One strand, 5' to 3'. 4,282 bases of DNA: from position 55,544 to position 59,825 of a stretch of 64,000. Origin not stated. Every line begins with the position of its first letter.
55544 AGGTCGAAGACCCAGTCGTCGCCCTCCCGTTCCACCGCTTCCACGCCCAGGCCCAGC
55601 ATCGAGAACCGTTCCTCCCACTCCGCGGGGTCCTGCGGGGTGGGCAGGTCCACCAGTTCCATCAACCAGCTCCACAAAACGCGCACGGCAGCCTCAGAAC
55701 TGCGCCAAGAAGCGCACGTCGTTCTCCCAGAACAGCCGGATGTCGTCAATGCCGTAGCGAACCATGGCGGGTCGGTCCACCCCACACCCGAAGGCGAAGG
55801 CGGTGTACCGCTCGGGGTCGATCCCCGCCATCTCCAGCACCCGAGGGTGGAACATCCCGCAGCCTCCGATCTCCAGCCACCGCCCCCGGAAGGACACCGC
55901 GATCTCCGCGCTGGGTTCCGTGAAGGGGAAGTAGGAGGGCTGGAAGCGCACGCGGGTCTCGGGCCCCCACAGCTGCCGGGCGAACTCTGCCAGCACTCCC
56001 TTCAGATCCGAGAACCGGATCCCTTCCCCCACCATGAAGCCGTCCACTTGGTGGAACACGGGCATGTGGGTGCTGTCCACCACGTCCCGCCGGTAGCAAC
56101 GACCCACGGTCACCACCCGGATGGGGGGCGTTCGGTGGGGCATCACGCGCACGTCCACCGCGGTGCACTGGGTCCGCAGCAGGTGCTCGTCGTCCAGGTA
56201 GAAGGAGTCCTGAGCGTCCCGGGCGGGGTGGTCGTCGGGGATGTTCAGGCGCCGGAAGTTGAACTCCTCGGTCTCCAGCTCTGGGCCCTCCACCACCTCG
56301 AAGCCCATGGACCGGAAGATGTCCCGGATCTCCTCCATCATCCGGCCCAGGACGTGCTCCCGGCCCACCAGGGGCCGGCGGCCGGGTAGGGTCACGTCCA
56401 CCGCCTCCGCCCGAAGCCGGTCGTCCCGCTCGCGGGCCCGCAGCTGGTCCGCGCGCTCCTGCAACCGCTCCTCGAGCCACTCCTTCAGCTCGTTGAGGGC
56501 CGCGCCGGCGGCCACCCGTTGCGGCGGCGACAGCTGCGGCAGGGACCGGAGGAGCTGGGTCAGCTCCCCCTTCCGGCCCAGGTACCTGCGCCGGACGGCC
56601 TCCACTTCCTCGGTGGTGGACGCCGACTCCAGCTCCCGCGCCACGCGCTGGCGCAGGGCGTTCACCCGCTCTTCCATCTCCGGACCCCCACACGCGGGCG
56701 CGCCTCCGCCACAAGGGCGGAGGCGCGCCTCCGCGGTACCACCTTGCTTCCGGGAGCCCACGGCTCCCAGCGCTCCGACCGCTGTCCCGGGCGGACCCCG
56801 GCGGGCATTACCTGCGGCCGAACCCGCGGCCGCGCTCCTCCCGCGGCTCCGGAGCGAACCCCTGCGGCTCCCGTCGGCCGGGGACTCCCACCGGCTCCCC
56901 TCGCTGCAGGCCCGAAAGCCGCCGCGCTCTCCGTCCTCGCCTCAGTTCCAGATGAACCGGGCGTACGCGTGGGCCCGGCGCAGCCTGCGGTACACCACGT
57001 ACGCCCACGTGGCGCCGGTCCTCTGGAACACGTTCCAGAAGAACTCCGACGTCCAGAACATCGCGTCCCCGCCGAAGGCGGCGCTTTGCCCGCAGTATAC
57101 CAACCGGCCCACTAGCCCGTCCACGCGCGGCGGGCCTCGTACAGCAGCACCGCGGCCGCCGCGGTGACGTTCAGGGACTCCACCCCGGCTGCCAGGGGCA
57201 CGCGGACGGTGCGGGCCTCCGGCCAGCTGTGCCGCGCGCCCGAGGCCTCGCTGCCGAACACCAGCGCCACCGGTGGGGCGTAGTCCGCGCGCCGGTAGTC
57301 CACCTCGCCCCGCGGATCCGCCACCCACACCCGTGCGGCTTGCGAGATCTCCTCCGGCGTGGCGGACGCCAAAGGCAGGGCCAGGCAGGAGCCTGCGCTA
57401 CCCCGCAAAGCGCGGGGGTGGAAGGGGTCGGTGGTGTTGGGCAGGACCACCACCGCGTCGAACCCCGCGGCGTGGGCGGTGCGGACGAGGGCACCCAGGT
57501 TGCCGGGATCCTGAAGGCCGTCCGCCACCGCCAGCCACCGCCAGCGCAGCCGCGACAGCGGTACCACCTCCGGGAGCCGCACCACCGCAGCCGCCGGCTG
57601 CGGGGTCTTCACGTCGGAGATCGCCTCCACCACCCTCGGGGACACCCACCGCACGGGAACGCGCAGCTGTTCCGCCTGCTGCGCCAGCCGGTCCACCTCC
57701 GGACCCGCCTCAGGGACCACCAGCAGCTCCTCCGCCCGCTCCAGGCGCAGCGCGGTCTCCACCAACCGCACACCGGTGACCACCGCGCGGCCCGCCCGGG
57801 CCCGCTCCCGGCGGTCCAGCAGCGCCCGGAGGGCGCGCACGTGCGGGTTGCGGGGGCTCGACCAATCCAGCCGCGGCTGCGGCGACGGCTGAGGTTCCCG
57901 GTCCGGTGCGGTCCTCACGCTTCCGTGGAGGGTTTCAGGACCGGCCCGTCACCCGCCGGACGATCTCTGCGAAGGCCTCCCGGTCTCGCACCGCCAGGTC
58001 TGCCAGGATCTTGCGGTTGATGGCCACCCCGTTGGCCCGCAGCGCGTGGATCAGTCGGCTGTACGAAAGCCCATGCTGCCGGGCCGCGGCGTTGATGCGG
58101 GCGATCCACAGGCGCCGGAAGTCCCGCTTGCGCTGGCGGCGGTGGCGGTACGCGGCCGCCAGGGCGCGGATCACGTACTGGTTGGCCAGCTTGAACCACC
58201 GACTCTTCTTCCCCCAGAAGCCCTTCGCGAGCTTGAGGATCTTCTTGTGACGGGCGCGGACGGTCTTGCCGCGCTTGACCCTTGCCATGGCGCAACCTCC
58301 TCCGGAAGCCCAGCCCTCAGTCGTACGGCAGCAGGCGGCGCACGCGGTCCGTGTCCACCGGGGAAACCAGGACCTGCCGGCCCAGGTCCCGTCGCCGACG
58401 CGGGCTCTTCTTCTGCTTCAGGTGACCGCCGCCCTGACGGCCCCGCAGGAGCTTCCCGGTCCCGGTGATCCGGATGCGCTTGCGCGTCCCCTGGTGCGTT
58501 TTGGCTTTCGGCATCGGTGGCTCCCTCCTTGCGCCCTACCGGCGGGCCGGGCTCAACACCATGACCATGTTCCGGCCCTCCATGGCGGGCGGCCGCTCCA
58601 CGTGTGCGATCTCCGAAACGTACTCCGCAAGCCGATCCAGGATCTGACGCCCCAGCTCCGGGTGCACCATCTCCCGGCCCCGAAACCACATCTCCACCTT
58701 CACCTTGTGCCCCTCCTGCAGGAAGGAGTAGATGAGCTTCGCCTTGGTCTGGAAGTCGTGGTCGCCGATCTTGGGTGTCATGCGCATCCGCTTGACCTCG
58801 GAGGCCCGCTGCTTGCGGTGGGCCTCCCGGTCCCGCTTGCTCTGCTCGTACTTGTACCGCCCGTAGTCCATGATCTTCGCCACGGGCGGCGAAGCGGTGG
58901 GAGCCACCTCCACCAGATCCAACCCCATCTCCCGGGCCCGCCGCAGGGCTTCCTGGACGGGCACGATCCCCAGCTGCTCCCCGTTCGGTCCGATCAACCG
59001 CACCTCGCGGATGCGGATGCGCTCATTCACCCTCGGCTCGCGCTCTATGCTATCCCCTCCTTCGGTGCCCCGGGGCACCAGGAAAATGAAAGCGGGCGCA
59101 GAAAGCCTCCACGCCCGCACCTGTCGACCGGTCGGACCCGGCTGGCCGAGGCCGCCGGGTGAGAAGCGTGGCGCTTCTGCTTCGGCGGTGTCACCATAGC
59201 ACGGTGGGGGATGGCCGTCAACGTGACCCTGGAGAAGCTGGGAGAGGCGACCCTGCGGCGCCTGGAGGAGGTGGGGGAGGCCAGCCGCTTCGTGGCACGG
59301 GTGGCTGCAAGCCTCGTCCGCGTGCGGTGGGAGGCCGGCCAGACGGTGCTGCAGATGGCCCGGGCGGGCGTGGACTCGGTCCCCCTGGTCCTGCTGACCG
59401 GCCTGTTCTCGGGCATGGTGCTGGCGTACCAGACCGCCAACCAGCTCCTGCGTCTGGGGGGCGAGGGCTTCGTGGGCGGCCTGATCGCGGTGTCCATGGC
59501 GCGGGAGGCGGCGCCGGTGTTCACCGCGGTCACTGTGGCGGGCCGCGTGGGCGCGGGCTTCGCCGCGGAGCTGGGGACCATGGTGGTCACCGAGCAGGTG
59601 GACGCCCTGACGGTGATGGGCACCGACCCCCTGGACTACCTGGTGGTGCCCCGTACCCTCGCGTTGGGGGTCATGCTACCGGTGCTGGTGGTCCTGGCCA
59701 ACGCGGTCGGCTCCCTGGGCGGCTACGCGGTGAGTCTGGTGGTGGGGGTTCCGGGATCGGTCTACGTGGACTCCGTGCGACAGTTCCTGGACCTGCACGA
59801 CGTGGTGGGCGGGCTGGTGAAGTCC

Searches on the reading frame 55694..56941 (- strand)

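Call 59: search_protein_families(library=pfam, proteins=[window:55694-56941:-], max_evalue=0.00001)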
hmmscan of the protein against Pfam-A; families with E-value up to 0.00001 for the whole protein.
window:55694-56941:- (415 aa): 2 families
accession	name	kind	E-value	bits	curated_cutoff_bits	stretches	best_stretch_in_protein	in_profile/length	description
PF01409.25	tRNA-synt_2d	-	5.2e-96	321.3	19.8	1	181-415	2-246/246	tRNA synthetases class II core domain (F)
PF02912.23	Phe_tRNA-synt_N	-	4.3e-20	71.9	22.3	1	109-176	2-69/69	Aminoacyl tRNA synthetase class II, N-terminal domain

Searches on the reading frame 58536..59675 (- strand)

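Call 59: search_protein_families(library=pfam, proteins=[window:58536-59675:-], max_evalue=0.00001)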
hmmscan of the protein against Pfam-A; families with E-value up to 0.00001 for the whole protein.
window:58536-59675:- (379 aa): 2 families
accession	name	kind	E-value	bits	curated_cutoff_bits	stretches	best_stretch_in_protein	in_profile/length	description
PF00707.27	IF3_C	-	3.8e-34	116.9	34.8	1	293-376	2-85/86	Translation initiation factor IF-3, C-terminal domain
PF05198.21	IF3_N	-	7.2e-33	113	26.9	1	216-285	1-70/70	Translation initiation factor IF-3, N-terminal domain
